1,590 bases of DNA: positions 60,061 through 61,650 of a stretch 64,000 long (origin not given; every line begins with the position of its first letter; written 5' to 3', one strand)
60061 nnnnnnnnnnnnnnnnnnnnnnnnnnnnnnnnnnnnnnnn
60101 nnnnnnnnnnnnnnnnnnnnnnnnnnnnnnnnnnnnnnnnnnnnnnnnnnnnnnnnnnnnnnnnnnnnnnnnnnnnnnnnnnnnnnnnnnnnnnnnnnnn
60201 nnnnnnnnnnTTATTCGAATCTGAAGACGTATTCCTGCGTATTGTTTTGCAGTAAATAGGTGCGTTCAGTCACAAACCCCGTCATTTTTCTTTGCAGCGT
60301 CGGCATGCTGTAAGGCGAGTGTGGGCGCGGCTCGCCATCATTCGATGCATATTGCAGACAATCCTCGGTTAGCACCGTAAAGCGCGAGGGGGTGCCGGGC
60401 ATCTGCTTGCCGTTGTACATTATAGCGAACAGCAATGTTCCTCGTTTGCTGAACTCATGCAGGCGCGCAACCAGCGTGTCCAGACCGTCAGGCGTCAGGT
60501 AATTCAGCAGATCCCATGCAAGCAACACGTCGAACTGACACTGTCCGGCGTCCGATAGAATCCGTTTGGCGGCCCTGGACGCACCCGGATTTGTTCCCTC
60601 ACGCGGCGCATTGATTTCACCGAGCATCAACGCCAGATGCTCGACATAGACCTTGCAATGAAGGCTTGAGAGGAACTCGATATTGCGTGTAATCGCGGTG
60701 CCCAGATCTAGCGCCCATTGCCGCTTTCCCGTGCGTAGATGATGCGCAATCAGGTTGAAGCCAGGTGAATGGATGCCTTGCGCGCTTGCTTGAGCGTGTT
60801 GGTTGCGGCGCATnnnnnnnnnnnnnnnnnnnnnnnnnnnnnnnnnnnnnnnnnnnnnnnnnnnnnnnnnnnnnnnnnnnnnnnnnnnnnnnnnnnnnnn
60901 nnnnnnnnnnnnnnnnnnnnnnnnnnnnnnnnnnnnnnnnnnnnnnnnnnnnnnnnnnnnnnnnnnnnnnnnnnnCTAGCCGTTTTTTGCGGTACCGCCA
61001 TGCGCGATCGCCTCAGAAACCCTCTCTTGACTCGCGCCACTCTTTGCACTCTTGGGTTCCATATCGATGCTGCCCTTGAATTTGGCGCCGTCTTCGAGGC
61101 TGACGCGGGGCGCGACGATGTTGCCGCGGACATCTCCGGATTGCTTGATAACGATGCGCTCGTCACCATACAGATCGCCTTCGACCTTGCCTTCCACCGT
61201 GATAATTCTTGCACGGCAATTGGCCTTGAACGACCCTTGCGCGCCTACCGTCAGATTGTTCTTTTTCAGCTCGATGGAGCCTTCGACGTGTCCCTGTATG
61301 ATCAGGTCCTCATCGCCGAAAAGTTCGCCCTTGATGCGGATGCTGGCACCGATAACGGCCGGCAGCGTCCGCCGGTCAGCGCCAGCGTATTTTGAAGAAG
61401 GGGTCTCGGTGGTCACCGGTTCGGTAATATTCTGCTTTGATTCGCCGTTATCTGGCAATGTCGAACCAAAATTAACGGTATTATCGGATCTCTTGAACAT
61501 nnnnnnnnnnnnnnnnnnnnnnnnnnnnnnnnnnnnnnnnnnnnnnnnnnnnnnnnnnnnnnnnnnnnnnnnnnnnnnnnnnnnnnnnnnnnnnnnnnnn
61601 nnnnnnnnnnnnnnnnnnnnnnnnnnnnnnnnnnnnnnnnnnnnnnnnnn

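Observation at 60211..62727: Methyltransferase - bactofilin <-> PEP-CTERM/exosortase-associated acyltransferase: a fragment of an exosortase-type surface system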

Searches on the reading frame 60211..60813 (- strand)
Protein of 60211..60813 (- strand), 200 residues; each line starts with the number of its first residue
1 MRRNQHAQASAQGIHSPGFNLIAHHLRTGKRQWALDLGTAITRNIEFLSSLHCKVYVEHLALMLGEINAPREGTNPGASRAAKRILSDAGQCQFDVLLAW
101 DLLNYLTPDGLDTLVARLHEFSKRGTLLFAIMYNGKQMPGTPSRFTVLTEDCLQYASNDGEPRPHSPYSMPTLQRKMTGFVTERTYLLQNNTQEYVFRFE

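Call 4: search_protein_families(library=ncbifam, proteins=[window:60211-60813:-], max_evalue=0.01)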
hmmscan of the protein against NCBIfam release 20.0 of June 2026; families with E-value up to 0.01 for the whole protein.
window:60211-60813:- (200 aa): 1 family
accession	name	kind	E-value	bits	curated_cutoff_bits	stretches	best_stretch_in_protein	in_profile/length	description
TIGR03587.1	Pse_Me-ase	hypoth_equivalog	0.0044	17.2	112.05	1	27-134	40-145/204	pseudaminic acid biosynthesis-associated methylase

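Call 5: search_protein_families(library=pfam, proteins=[window:60211-60813:-], max_evalue=0.01)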
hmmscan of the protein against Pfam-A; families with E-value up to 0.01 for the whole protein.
window:60211-60813:- (200 aa): 0 families

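Call 43: find_homologous_proteins(query=window:60211-60813:-, max_evalue=0.001)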
Query window:60211-60813:- (200 aa): 14 proteins with E <= 0.001 among 153 candidates.
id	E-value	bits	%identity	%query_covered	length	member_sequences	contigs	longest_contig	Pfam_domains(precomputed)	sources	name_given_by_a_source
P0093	1.4e-132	457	100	100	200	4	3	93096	-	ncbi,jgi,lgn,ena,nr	ncbi:MAG: hypothetical protein H0V62_06690 [Gammaproteobacteria bacterium]|nr:hypothetical protein [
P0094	3.9e-75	270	65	100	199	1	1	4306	-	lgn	-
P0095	7.4e-71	256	64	100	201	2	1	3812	-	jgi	-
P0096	1.7e-68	248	62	100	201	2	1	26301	-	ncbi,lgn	-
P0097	5.1e-51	191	54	93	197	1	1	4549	-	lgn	-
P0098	1.9e-50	189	52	94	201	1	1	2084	-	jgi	-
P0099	6.2e-50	188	50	99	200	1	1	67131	-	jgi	jgi:trans-aconitate methyltransferase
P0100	8.8e-50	187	50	99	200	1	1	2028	-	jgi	jgi:hypothetical protein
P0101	2.7e-49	186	49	100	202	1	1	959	-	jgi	jgi:hypothetical protein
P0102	4.0e-48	182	51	94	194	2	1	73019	-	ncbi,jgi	jgi:hypothetical protein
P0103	2.6e-43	166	47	100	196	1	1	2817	-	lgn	-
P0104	2.0e-41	160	48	93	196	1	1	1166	-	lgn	-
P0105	9.3e-40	154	45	100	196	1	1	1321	-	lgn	-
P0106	4.8e-12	64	30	82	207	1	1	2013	-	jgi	jgi:hypothetical protein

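Call 45: find_encoding_contigs(protein=P0099, flank=6000, max_places=1)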
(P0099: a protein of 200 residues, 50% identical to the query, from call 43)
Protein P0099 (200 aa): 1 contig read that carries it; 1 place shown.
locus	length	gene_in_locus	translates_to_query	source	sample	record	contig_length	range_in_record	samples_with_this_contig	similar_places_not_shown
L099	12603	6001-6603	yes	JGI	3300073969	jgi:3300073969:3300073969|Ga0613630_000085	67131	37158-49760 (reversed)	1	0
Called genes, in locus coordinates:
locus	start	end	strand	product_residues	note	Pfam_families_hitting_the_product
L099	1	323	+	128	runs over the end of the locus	-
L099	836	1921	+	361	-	-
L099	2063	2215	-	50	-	-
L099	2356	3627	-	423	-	-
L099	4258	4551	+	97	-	-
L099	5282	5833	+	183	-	PF04519:Bactofilin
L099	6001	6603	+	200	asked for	-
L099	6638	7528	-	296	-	PF00483:NTP_transferase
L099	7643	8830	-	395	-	PF12895:ANAPC3 (faint), PF00515:TPR_1 (faint), PF13432:TPR_16 (weak), PF17874:TPR_MalT, PF13424:TPR_12 (weak), PF25063:ARM_TT21_C (weak), PF13432:TPR_16 (weak), PF18073:Zn_ribbon_LapB, +7 more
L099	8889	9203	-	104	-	PF00216:Bac_DNA_binding, PF18291:HU-HIG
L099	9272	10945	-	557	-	PF00575:S1 (weak), PF17092:PCB_OB (faint), PF21710:Spt6_S1 (faint), PF23459:S1_RRP5 (faint), PF00575:S1, PF03074:GCS (faint), PF00575:S1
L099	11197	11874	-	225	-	PF02224:Cytidylate_kin, PF13189:Cytidylate_kin2 (weak), PF13238:AAA_18 (weak), PF13207:AAA_17 (faint)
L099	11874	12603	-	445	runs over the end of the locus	PF00275:EPSP_synthase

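Call 46: find_encoding_contigs(protein=P0102, flank=6000, max_places=1)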
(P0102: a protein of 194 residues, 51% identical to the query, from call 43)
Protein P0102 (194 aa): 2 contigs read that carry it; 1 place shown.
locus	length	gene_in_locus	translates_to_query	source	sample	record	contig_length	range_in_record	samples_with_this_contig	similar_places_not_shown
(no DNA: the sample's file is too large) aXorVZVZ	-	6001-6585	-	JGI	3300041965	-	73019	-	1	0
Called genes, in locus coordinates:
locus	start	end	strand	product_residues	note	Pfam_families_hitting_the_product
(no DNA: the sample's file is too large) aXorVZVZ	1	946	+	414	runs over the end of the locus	PF06745:ATPase, PF24883:NPHP3_N (faint), PF03796:DnaB_C (faint), PF13481:AAA_25, PF06745:ATPase, PF13191:AAA_16, PF23442:DUF7125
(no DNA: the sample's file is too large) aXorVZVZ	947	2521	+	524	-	PF00512:HisKA, PF02518:HATPase_c, PF00072:Response_reg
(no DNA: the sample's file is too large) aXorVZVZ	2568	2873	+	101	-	PF13453:Zn_ribbon_TFIIB (weak)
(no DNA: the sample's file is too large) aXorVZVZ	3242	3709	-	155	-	-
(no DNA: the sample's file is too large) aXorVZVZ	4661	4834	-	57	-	-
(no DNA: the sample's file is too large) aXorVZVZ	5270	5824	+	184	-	PF04519:Bactofilin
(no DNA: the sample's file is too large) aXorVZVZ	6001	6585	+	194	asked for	-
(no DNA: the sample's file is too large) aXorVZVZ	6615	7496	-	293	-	PF00483:NTP_transferase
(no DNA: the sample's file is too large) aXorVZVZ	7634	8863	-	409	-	PF00515:TPR_1 (faint), PF07719:TPR_2 (faint), PF12895:ANAPC3 (faint), PF13181:TPR_8 (faint), PF25064:ARM_TT21_5th (faint), PF13176:TPR_7 (faint), PF13432:TPR_16, PF18073:Zn_ribbon_LapB, +4 more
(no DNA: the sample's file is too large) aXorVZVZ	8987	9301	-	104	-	PF00216:Bac_DNA_binding, PF18291:HU-HIG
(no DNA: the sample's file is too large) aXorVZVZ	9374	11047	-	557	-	PF00575:S1 (weak), PF17092:PCB_OB (faint), PF21710:Spt6_S1 (faint), PF23459:S1_RRP5 (faint), PF00575:S1, PF03074:GCS (faint), PF00575:S1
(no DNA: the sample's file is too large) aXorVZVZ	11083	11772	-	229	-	PF02224:Cytidylate_kin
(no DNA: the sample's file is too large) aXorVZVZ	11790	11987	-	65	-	PF00275:EPSP_synthase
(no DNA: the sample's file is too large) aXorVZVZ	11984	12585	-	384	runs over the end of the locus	-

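Call 49: predict_structure(alignment_id=A3)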
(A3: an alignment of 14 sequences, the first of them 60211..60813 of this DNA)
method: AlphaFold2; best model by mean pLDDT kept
length: 200 residues; sequences in the alignment: 14
mean_pLDDT: 86.7   pTM: 0.86
mean pLDDT of the five models: 86.7, 84.6, 84.5, 82.5, 74.9
residues with pLDDT >= 90: 127; 70-90: 48; 50-70: 11; < 50: 14
segments of 3 or more residues with pLDDT < 50: 1-10
pLDDT, mean of each block of 10 residues (from residue 1): 40 88 89 92 94 93 89 56 85 95 94 94 97 89 92 79 86 94 92 95
secondary structure, 60 per line:
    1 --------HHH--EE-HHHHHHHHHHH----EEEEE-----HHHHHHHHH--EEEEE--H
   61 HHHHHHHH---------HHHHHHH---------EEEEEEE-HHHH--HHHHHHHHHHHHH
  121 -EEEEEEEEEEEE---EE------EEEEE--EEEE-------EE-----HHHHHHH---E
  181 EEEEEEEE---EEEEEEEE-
elements in order: H17-27 E32-36 H42-50 E53-57 H60-68 H78-84 E94-100 H102-105 H108-120 E122-133 E145-149 E152-155 H170-176 E180-188 E192-199
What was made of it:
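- On Class I SAM-dependent methyltransferase (the 200-aa protein): AlphaFold model with pLDDT 86.7 and pTM 0.86 (call 49).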

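Call 51: fold_search(model_id=the predicted structure, library=pdb)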
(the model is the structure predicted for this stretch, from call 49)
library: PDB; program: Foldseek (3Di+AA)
matches with E <= 10: 1603; with E <= 0.001: 345
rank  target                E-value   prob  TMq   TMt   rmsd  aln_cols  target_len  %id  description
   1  5ufm_B                1.8e-07  1.00  0.51  0.46  12.3       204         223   17  Crystal structure of Burkholderia thailandensis 1,6-didemethyltoxoflavin-N1-methyltransferase with bound 1,6-didemethy (released 2017-12-13)
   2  3h2b_A                6.1e-07  1.00  0.49  0.50  10.5       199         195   15  Crystal structure of the SAM-dependent methyltransferase cg3271 from Corynebacterium glutamicum in complex with S-aden (released 2009-04-28)
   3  3h2b_B                7.3e-07  1.00  0.54  0.55   9.5       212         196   16  Crystal structure of the SAM-dependent methyltransferase cg3271 from Corynebacterium glutamicum in complex with S-aden (released 2009-04-28)
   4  5ufm_A                1.1e-06  1.00  0.49  0.45  12.5       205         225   16  Crystal structure of Burkholderia thailandensis 1,6-didemethyltoxoflavin-N1-methyltransferase with bound 1,6-didemethy (released 2017-12-13)
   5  5yjf_A                3.4e-06  1.00  0.43  0.35  12.8       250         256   11  Co-crystal structure of Human Nicotinamide N-methyltransferase (NNMT) with small molecule analog of Nicotinamide (released 2018-03-21)
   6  9ri2_B                3.7e-06  1.00  0.53  0.48  10.2       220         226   10  Crystal structure of bacillithiol methyltransferase NmbA from Chlorobaculum tepidum (released 2025-12-10)
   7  4hgy_A                5.4e-06  1.00  0.51  0.44  11.8       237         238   16  Structure of the CcbJ Methyltransferase from Streptomyces caelestis (released 2013-10-30)
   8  4hgy_B                6.1e-06  1.00  0.54  0.48  11.6       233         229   16  Structure of the CcbJ Methyltransferase from Streptomyces caelestis (released 2013-10-30)
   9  4hgy_C                6.5e-06  1.00  0.50  0.44  10.5       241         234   13  Structure of the CcbJ Methyltransferase from Streptomyces caelestis (released 2013-10-30)
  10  21ln_A                6.9e-06  1.00  0.45  0.36  14.0       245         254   11  Crystal structure of compound 2 bound to human Nicotinamide N-methyltransferase (released 2026-03-11)
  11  9ri2_A                7.4e-06  1.00  0.52  0.46  10.3       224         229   10  Crystal structure of bacillithiol methyltransferase NmbA from Chlorobaculum tepidum (released 2025-12-10)
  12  4hgy_E                7.4e-06  1.00  0.51  0.44  10.7       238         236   13  Structure of the CcbJ Methyltransferase from Streptomyces caelestis (released 2013-10-30)
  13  4hgy_D                7.9e-06  1.00  0.53  0.46  10.5       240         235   13  Structure of the CcbJ Methyltransferase from Streptomyces caelestis (released 2013-10-30)
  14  7bkg_B                7.9e-06  1.00  0.39  0.31  13.9       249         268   12  Co-crystal structure of Human Nicotinamide N-methyltransferase (NNMT) with the tricyclic inhibitor (2) (released 2021-03-17)
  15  2ip2_A                9.0e-06  1.00  0.45  0.29  11.1       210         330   15  Structure of the Pyocyanin Biosynthetic Protein PhzM (released 2006-10-24)
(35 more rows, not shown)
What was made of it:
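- On Class I SAM-dependent methyltransferase (the 200-aa protein): All top PDB matches are SAM methyltransferases, with E down to 1.8e-7 and TM about 0.5 (call 51).
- Closest known: Bactofilin cytoskeletal proteins. Different: It is paired with an uncharacterised methyltransferase-like protein (calls 45, 46, 51).
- Checked: Its AlphaFold model (pLDDT 86.7) matches class I SAM-methyltransferases (Foldseek E about 1e-7, TM about 0.5; calls 49, 51).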

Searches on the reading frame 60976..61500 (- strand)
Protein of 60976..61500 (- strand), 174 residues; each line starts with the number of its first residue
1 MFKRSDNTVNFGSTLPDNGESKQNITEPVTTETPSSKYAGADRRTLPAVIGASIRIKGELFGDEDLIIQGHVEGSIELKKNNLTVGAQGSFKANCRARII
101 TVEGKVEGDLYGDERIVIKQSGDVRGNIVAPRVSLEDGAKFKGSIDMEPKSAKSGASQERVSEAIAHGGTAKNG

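Call 4: search_protein_families(library=ncbifam, proteins=[window:60976-61500:-], max_evalue=0.01)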
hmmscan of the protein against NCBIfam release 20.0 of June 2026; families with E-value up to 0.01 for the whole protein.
window:60976-61500:- (174 aa): 0 families

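Call 5: search_protein_families(library=pfam, proteins=[window:60976-61500:-], max_evalue=0.01)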
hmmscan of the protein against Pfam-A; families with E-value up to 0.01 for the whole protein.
window:60976-61500:- (174 aa): 1 family
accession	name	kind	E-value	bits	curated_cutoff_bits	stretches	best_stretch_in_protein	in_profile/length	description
PF04519.19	Bactofilin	-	6.4e-22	78.1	27.9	1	49-145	2-97/98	Polymer-forming cytoskeletal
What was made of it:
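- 60976..61500 (-): Bactofilin, 174 aa. A neighbour, not part of the acyltransferase module. PF04519, 78 bits (call 5).
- Closest known: Bactofilin cytoskeletal proteins. Same: The gene at 60976-61500 matches the full bactofilin domain (call 5).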
